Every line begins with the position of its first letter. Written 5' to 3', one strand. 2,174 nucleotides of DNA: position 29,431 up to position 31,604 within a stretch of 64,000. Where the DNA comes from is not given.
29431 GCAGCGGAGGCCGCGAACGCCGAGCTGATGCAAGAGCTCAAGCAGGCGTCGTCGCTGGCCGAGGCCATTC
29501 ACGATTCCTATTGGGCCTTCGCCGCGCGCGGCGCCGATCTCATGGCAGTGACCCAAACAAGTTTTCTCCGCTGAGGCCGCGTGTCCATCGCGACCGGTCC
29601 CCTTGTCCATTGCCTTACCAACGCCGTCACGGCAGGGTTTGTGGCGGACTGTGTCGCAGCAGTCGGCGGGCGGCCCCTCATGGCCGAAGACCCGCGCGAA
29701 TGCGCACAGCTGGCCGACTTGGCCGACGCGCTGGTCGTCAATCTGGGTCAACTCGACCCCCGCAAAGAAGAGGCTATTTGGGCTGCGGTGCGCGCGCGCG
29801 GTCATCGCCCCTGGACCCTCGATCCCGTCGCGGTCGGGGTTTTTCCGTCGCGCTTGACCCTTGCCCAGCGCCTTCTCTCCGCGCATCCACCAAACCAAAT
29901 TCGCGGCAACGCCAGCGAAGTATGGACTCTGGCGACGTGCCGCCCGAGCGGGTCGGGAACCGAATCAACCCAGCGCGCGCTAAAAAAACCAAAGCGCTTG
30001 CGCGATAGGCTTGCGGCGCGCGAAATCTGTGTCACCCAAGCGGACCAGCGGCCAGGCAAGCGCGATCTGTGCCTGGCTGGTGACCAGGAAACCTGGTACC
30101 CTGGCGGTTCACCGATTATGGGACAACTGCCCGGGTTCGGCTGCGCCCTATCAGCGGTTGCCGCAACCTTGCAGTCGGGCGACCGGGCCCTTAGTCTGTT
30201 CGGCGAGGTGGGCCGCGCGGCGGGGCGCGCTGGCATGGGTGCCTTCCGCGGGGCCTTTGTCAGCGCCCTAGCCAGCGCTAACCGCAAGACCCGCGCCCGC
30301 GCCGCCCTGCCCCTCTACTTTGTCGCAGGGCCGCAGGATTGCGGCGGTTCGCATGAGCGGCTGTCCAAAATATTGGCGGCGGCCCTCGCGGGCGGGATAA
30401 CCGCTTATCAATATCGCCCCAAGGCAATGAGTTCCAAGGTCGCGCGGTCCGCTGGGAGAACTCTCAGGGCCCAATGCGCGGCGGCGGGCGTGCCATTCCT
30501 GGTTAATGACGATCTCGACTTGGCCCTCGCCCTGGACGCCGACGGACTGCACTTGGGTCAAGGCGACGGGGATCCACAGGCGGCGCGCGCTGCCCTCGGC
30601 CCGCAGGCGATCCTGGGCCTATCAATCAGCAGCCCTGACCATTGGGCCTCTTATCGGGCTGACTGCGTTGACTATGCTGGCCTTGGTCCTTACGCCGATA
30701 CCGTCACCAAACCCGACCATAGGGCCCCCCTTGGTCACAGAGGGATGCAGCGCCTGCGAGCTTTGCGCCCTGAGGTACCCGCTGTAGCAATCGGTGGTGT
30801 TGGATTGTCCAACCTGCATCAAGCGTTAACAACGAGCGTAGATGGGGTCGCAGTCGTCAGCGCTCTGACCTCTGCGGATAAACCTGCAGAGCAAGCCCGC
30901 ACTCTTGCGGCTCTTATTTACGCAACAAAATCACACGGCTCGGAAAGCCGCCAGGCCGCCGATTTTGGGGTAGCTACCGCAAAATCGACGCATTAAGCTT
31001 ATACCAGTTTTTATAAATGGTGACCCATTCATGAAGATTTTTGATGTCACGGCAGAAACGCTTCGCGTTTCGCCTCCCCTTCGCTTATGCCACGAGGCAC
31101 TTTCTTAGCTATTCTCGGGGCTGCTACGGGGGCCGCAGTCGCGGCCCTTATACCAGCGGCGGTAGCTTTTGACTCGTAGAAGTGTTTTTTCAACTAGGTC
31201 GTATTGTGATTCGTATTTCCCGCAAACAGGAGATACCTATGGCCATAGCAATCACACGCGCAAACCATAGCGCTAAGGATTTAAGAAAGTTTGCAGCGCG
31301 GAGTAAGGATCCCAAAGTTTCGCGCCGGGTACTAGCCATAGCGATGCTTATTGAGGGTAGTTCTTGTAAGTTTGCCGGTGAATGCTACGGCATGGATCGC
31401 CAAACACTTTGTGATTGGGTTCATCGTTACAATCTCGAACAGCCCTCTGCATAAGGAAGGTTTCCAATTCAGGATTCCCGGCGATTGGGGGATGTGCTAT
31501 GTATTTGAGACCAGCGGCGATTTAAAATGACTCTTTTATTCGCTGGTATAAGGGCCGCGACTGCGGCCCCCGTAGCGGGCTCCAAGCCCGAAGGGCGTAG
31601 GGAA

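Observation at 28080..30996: Orphan TRAP substrate-binding protein co-transcribed with a ThiM-ThiE fusion: candidate thiamine-precursor salvage uptake module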

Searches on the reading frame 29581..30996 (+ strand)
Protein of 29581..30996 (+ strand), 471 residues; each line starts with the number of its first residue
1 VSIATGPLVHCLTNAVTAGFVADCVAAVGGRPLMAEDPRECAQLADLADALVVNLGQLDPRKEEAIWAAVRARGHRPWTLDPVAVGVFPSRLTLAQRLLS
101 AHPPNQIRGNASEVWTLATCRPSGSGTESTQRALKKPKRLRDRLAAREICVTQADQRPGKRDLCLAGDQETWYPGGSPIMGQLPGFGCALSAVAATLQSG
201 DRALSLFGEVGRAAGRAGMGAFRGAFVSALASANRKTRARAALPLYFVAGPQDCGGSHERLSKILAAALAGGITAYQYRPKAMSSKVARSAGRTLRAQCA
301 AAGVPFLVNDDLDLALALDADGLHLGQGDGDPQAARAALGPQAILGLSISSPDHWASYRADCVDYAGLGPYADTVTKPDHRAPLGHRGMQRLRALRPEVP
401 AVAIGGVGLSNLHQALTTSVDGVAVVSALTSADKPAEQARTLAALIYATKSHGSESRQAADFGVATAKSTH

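Call 4: search_protein_families(library=pfam, proteins=[window:29581-30996:+], max_evalue=0.01)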
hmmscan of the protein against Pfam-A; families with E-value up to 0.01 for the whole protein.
window:29581-30996:+ (471 aa): 2 families
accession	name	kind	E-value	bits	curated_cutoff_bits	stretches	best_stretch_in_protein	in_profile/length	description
PF02581.23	TMP-TENI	-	3.3e-51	173.6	27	1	245-429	1-180/180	Thiamine monophosphate synthase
PF02110.20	HK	-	1.3e-39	136.5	27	1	6-200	8-200/247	Hydroxyethylthiazole kinase family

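Call 5: search_protein_families(library=ncbifam, proteins=[window:29581-30996:+], max_evalue=0.01)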
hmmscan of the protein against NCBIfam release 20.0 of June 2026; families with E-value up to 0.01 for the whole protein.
window:29581-30996:+ (471 aa): 16 families
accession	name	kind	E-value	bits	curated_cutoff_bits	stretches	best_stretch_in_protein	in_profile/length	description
TIGR00693.1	thiE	equivalog_domain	6.8e-54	182.1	145.1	1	245-441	2-196/197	thiamine phosphate synthase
NF002727.0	PRK02615.1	equivalog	1.4e-44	152.3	335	1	232-447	138-345/349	thiamine phosphate synthase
NF006830.1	PRK09355.1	equivalog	3.5e-44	151.2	180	1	5-237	13-254/263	hydroxyethylthiazole kinase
NF007070.0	PRK09517.1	equivalog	2.2e-42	145.3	761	1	243-461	4-229/755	multifunctional thiamine-phosphate pyrophosphorylase/synthase/phosphomethylpyrimidine kinase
TIGR00694.1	thiM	equivalog_domain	3.3e-37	128.3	256.4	1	6-201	8-201/249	hydroxyethylthiazole kinase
NF000740.0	PRK00043.3-4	equivalog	1.7e-27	96.2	202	1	242-442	6-210/218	thiamine phosphate synthase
NF000736.0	PRK00043.2-3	equivalog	1.3e-25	90.1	227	1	265-444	20-203/207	thiamine phosphate synthase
NF000741.0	PRK00043.3-5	equivalog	1.8e-20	73.6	350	1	262-442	22-210/217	thiamine phosphate synthase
NF000738.0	PRK00043.3-1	equivalog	6.5e-20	71.7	445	1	255-443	16-212/221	thiamine phosphate synthase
NF006530.0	PRK08999.1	equivalog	2.3e-19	69.6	245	1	229-430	116-313/315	Nudix family hydrolase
NF000734.0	PRK00043.1-5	equivalog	5.4e-16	58.8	252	1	266-441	17-192/201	thiamine phosphate synthase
NF002904.0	PRK03512.1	equivalog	2.9e-15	56.3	231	1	305-447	65-207/211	thiamine phosphate synthase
NF005819.0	PRK07695.1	equivalog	4.9e-13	49.2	251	1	306-448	60-199/205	thiazole tautomerase TenI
NF008933.0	PRK12290.1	equivalog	8.8e-09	34.7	516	1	307-440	265-406/438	thiamine phosphate synthase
NF005080.0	PRK06512.1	equivalog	8.8e-05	22.3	218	1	263-437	30-204/222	thiamine phosphate synthase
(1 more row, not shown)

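Call 25: search_solved_structures(query=window:29581-30996:+, max_evalue=0.00001, show_alignments=3)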
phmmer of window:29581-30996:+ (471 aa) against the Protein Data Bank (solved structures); distinct sequences matched with E-value up to 0.00001: 20.
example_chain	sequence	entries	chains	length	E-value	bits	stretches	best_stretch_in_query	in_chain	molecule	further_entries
6jyy_C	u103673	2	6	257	3e-35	125.5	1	4-230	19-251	Hydroxyethylthiazole kinase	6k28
1g4t_A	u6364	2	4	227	5.7e-34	121.3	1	240-444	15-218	THIAMIN PHOSPHATE SYNTHASE | PROTEIN (THIAMIN PHOSPHATE SYNTHASE)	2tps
3o15_A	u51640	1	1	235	6.3e-34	121.1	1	240-444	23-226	Thiamine-phosphate pyrophosphorylase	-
1g67_A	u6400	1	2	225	1.5e-33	119.9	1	240-444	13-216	THIAMIN PHOSPHATE SYNTHASE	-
1g4p_A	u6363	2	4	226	1.5e-33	119.9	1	240-444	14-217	THIAMIN PHOSPHATE SYNTHASE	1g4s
1g4e_A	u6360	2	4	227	1.5e-33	119.9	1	240-444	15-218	THIAMIN PHOSPHATE SYNTHASE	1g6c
1g69_A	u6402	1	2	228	1.5e-33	119.9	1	240-444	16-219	THIAMIN PHOSPHATE SYNTHASE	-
3o16_A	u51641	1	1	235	4.4e-33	118.3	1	240-444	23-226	Thiamine-phosphate pyrophosphorylase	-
3nl2_A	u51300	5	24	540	1.4e-31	113.4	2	265-448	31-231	Thiamine biosynthetic bifunctional enzyme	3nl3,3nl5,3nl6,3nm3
3nm1_A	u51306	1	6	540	5e-31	111.6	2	265-448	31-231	Thiamine biosynthetic bifunctional enzyme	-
1xi3_A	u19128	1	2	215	5.5e-24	88.4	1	266-438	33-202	Thiamine phosphate pyrophosphorylase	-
5cge_A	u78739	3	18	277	3.4e-20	75.9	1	6-195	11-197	Hydroxyethylthiazole kinase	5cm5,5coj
5cga_A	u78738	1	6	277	3.4e-20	75.9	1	6-195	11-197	Hydroxyethylthiazole kinase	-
3o63_A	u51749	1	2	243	5.8e-18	68.5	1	260-446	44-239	Probable thiamine-phosphate pyrophosphorylase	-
3dzv_A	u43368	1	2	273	3.6e-16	62.6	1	3-201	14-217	4-methyl-5-(beta-hydroxyethyl)thiazole kinase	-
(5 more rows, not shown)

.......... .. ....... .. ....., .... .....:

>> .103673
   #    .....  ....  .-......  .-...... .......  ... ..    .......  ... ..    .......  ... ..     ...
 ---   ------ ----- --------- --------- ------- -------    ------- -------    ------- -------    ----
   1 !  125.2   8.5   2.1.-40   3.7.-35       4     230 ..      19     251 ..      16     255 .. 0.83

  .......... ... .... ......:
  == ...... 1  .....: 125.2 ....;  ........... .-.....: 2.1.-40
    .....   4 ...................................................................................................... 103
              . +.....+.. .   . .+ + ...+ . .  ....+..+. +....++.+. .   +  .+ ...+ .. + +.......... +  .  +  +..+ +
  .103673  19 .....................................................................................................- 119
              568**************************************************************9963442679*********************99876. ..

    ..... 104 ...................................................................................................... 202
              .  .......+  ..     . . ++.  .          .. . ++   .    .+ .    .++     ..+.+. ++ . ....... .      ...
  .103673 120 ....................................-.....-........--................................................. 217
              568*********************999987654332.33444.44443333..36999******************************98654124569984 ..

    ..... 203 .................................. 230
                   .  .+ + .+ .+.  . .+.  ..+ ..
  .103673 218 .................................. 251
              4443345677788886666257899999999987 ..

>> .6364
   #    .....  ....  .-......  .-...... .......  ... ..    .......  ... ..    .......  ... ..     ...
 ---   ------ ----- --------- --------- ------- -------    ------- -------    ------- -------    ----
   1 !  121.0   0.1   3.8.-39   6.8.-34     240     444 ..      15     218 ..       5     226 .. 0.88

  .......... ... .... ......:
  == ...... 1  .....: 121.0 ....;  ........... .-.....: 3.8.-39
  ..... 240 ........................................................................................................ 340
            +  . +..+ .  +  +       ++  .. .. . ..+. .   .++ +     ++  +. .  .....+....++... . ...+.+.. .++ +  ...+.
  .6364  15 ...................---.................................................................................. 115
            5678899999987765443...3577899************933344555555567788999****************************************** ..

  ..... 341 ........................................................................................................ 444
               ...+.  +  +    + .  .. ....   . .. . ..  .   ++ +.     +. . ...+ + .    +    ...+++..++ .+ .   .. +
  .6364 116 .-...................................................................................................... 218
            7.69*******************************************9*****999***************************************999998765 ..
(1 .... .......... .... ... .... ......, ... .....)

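Call 71: find_homologous_proteins(query=window:29581-30996:+, max_evalue=1e-20)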
Query window:29581-30996:+ (471 aa): 25 proteins with E <= 1e-20 among 8000 candidates.
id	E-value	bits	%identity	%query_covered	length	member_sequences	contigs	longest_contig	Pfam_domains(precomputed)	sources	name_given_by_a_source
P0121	0.0e+0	1036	100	100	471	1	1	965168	PF02110.21,PF02581.24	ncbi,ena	-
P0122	3.0e-224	763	78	97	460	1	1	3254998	PF02110.21,PF02581.24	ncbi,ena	-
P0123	7.5e-184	630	67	93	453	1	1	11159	PF02110.21,PF02581.24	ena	-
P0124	2.0e-155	537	57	95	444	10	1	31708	PF02110.21,PF02581.24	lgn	-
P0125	6.4e-139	482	56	94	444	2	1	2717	PF02110.21,PF02581.24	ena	-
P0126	2.7e-138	480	56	93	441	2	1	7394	PF02110.21,PF02581.24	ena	-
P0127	2.1e-131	457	52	94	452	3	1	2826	PF02110.21,PF02581.24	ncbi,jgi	-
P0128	9.9e-129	449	50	93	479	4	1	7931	PF02110.21,PF02581.24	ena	-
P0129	4.4e-126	440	51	96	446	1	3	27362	PF02110.21,PF02581.24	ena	-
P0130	3.9e-114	400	48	95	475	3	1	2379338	PF02110.21,PF02581.24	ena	-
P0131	3.4e-103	364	48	89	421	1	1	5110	PF02110.21,PF02581.24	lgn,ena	-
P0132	1.9e-74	270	55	57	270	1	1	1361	PF02581.24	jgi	-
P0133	5.1e-51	192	43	46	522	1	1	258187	PF02110.21,PF02581.24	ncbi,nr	ncbi:Hydroxyethylthiazole kinase [Amylocystis lapponica]|nr:Hydroxyethylthiazole kinase [Amylocystis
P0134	3.2e-42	163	32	93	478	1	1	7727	PF02110.21,PF02581.24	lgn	-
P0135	2.9e-40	157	34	47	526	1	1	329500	PF02110.21,PF02581.24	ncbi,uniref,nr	ncbi:thiamine biosynthetic bifunctional enzyme Thi4 [Macrolepiota fuliginosa MF-IS2]|uniref:Thiamine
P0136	6.0e-38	149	37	43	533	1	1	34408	PF01256.23,PF02110.21,PF02581.24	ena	-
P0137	7.3e-38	149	35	41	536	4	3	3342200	PF02110.21,PF02581.24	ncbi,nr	ncbi:hypothetical protein CcaverHIS002_0201840 [Cutaneotrichosporon cavernicola]|nr:hypothetical pro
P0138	2.0e-28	118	41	40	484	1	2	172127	PF08543.18,PF02581.24,PF00294.30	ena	-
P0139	2.9e-28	117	43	36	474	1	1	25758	PF08543.18,PF02581.24,PF00294.30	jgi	jgi:hydroxymethylpyrimidine kinase/phosphomethylpyrimidine kinase/thiamine-phosphate diphosphorylase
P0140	4.7e-25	107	38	45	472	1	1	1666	PF08543.18,PF02581.24,PF00294.30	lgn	-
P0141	4.3e-24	104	39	45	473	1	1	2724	PF08543.18,PF02581.24,PF00294.30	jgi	jgi:hydroxymethylpyrimidine kinase/phosphomethylpyrimidine kinase/thiamine-phosphate diphosphorylase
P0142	3.2e-23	101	34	38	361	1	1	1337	PF02581.24,PF17792.7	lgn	-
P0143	2.0e-22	98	37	35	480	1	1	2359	PF08543.18,PF02581.24,PF00294.30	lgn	-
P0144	6.3e-22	97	40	40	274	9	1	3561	PF02110.21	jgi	jgi:hydroxyethylthiazole kinase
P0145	4.8e-21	94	35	44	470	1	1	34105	PF08543.18,PF02581.24,PF00294.30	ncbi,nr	ncbi:MAG: bifunctional hydroxymethylpyrimidine kinase/phosphomethylpyrimidine kinase [Desulfuromonas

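Call 86: find_encoding_contigs(protein=P0134, flank=5000, max_places=1)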
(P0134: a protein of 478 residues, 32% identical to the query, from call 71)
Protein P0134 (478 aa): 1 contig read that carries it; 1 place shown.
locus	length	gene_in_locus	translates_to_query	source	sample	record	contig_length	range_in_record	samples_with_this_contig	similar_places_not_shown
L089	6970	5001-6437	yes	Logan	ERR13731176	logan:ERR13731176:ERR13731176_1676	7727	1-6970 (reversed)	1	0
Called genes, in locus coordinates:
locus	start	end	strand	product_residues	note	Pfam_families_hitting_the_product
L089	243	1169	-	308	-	PF01839:FG-GAP (faint), PF13517:FG-GAP_3 (weak)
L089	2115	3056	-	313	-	PF03976:PPK2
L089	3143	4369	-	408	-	PF00083:Sugar_tr, PF07690:MFS_1, PF05977:MFS_3 (weak), PF07690:MFS_1 (weak)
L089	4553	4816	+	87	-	-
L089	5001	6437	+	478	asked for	PF02110:HK, PF02581:TMP-TENI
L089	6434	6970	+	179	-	?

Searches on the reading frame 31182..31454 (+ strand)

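Call 11: search_protein_families(library=pfam, proteins=[window:31182-31454:+], max_evalue=0.001)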
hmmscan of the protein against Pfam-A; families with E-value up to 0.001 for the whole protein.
window:31182-31454:+ (90 aa): 2 families
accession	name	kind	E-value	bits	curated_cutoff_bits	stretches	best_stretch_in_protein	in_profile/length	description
PF13384.12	HTH_23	-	5.3e-07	29.7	24.6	1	43-86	1-44/50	Homeodomain-like domain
PF13551.12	HTH_29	-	5.3e-05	23.7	28.1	1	49-87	1-40/64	Winged helix-turn helix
